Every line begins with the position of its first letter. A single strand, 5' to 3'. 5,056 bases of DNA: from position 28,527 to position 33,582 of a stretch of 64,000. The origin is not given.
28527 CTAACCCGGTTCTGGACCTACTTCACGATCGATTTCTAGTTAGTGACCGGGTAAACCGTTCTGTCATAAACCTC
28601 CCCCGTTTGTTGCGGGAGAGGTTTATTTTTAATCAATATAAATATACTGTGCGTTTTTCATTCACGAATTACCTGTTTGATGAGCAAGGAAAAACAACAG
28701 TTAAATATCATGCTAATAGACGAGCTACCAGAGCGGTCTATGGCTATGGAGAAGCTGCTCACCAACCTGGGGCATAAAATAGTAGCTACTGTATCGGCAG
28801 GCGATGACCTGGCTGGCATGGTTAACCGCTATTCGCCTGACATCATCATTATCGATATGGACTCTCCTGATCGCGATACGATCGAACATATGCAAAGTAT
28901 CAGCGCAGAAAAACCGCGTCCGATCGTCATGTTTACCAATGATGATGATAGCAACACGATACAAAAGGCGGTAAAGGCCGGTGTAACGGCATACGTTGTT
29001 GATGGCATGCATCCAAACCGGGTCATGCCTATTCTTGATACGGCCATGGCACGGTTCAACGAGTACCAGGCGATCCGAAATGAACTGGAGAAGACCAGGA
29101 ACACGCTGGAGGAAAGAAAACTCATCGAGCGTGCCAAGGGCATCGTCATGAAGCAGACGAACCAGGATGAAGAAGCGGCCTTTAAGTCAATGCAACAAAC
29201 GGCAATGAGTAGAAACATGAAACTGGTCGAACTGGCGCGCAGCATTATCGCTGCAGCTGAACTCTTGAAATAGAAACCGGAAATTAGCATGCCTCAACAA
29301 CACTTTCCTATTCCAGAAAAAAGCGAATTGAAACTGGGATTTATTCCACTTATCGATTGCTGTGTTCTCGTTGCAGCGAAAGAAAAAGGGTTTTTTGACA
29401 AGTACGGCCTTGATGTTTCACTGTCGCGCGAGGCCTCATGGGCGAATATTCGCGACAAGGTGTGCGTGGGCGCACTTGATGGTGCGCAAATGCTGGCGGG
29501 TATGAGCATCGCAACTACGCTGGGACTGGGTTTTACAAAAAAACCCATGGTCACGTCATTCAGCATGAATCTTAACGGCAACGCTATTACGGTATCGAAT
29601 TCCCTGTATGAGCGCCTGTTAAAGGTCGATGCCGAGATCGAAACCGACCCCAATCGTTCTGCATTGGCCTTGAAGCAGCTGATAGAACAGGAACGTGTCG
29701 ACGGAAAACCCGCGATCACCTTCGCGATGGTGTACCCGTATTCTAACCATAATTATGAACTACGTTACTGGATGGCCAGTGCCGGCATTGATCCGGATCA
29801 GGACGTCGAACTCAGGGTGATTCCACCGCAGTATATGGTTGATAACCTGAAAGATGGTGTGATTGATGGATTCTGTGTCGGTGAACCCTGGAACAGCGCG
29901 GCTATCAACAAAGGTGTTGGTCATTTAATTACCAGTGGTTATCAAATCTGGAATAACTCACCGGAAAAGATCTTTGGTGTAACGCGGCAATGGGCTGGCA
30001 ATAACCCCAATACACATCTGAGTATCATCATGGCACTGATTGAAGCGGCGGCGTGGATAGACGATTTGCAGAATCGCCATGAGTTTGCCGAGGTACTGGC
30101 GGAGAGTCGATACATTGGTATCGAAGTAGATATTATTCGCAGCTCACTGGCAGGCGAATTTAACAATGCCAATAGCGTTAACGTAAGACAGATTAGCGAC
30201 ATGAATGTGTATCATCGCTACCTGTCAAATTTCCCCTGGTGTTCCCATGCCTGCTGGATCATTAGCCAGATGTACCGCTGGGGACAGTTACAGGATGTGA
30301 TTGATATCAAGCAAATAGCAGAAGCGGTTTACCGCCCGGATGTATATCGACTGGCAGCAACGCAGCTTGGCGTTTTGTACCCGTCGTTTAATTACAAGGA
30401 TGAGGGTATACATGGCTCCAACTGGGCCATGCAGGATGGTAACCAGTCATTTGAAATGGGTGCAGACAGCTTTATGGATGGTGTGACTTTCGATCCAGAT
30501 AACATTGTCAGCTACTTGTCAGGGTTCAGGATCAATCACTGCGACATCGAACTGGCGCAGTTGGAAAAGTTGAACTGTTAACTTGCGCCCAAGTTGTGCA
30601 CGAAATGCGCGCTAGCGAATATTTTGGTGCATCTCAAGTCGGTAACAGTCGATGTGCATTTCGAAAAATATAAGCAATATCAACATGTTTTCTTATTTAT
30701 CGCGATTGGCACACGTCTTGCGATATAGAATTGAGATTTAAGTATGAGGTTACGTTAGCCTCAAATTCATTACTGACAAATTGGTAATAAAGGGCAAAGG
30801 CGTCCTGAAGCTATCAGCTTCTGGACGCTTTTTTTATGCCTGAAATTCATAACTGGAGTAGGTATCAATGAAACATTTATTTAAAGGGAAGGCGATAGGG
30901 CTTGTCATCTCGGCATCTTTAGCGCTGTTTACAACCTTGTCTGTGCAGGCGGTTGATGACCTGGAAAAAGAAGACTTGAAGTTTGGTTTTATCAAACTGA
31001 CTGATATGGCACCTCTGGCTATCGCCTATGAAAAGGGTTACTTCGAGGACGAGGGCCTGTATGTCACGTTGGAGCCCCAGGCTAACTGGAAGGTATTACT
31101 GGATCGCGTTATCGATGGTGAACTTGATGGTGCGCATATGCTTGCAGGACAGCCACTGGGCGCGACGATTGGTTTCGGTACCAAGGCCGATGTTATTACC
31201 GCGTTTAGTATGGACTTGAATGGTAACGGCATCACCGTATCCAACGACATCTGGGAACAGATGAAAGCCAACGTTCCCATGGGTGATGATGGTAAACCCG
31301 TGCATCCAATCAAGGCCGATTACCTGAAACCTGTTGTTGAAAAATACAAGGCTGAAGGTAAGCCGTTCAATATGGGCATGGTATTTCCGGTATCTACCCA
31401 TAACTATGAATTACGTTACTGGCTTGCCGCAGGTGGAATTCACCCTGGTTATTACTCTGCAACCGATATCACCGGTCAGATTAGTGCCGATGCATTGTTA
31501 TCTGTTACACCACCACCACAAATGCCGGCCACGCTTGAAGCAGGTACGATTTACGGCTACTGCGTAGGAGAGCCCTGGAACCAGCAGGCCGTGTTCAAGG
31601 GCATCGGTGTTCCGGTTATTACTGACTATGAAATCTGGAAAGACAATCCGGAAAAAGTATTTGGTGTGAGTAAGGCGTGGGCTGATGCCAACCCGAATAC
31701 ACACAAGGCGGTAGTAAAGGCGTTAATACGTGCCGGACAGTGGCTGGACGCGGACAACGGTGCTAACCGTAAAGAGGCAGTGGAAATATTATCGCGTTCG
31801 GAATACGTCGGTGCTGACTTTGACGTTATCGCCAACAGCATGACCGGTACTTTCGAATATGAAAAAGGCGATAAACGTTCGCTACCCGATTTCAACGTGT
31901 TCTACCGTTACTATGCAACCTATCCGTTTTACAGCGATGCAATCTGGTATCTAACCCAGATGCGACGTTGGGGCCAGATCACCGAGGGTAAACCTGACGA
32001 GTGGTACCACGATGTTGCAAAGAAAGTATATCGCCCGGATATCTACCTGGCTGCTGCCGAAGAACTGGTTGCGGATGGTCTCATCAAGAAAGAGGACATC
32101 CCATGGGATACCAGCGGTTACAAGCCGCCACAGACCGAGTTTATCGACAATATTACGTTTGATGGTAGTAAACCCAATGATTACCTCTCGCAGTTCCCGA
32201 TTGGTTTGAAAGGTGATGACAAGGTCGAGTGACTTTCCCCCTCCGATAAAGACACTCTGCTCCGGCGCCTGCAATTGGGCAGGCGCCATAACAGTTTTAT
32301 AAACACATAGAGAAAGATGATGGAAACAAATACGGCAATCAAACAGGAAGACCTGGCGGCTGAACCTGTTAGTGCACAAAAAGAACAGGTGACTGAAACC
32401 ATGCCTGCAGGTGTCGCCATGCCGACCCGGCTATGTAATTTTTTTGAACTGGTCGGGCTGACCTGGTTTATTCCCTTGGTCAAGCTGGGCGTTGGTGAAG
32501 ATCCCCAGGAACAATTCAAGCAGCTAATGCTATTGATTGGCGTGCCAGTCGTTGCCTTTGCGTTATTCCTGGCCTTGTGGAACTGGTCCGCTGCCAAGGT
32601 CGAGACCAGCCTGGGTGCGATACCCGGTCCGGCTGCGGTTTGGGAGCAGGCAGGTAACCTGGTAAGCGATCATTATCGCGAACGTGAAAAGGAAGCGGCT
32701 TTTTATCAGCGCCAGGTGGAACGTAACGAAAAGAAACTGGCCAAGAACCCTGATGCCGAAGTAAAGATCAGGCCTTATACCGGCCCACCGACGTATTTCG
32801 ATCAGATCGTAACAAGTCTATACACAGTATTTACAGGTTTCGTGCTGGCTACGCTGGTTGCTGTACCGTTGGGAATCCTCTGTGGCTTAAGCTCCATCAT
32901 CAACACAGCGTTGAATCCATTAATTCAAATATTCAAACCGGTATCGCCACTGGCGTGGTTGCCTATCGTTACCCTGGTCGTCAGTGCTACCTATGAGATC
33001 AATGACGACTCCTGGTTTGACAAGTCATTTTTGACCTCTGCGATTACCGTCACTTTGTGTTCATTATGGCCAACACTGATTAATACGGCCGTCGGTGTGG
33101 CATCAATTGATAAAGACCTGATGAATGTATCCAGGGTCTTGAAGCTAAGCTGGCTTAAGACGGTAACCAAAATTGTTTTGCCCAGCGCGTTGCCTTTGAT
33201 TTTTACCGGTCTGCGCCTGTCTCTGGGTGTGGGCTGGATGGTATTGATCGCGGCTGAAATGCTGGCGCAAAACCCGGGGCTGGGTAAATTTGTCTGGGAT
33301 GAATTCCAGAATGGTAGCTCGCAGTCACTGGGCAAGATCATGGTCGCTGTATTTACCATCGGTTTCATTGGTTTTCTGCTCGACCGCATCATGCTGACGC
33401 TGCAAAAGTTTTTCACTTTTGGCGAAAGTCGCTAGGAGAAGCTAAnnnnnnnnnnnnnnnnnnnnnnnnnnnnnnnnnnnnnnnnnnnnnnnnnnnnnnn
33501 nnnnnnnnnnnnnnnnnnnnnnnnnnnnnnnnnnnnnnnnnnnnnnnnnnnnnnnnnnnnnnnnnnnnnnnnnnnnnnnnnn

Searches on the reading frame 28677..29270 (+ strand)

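Call 68: search_protein_families(library=pfam, proteins=[window:28677-29270:+], max_evalue=0.00001)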
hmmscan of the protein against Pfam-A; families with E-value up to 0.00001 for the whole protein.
window:28677-29270:+ (198 aa): 2 families
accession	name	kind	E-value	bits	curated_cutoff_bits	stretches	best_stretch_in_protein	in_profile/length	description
PF03861.19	ANTAR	-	3.6e-19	68.7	27.3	1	138-191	1-54/54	ANTAR domain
PF00072.30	Response_reg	-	1.2e-13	51.6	30.2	1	11-116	1-106/111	Response regulator receiver domain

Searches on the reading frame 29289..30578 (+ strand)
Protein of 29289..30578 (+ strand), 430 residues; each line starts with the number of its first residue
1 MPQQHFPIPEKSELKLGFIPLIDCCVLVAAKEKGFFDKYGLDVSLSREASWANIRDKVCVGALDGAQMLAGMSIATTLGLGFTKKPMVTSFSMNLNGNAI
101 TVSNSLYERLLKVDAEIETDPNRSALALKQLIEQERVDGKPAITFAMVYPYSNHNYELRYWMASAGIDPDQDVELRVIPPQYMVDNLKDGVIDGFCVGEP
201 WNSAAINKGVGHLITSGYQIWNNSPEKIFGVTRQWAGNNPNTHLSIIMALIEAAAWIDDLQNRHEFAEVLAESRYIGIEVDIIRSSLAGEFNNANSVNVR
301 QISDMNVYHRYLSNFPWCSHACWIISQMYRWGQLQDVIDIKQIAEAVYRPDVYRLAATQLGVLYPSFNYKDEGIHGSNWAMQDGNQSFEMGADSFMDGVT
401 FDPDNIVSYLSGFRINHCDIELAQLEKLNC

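Call 68: search_protein_families(library=pfam, proteins=[window:29289-30578:+], max_evalue=0.00001)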
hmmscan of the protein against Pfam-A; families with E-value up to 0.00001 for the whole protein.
window:29289-30578:+ (430 aa): 1 family
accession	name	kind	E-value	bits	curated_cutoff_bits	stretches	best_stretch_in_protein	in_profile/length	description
PF13379.11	NMT1_2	-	1e-85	288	24.7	1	9-271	3-252/252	NMT1-like family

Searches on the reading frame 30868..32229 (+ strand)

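Call 68: search_protein_families(library=pfam, proteins=[window:30868-32229:+], max_evalue=0.00001)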
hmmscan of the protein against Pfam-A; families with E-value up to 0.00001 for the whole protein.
window:30868-32229:+ (454 aa): 2 families
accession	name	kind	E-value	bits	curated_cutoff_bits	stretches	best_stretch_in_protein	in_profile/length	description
PF13379.11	NMT1_2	-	1.5e-99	333.4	24.7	1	31-309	2-252/252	NMT1-like family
PF09084.16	NMT1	-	6.8e-06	26.6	20.5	0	45-85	2-42/216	NMT1/THI5 like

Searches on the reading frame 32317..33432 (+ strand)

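Call 68: search_protein_families(library=pfam, proteins=[window:32317-33432:+], max_evalue=0.00001)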
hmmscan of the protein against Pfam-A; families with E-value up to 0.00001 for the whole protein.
window:32317-33432:+ (372 aa): 1 family
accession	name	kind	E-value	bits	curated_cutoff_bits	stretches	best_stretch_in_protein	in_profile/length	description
PF00528.27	BPD_transp_1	-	1.6e-24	87.1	26.4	1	182-362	1-178/184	Binding-protein-dependent transport system inner membrane component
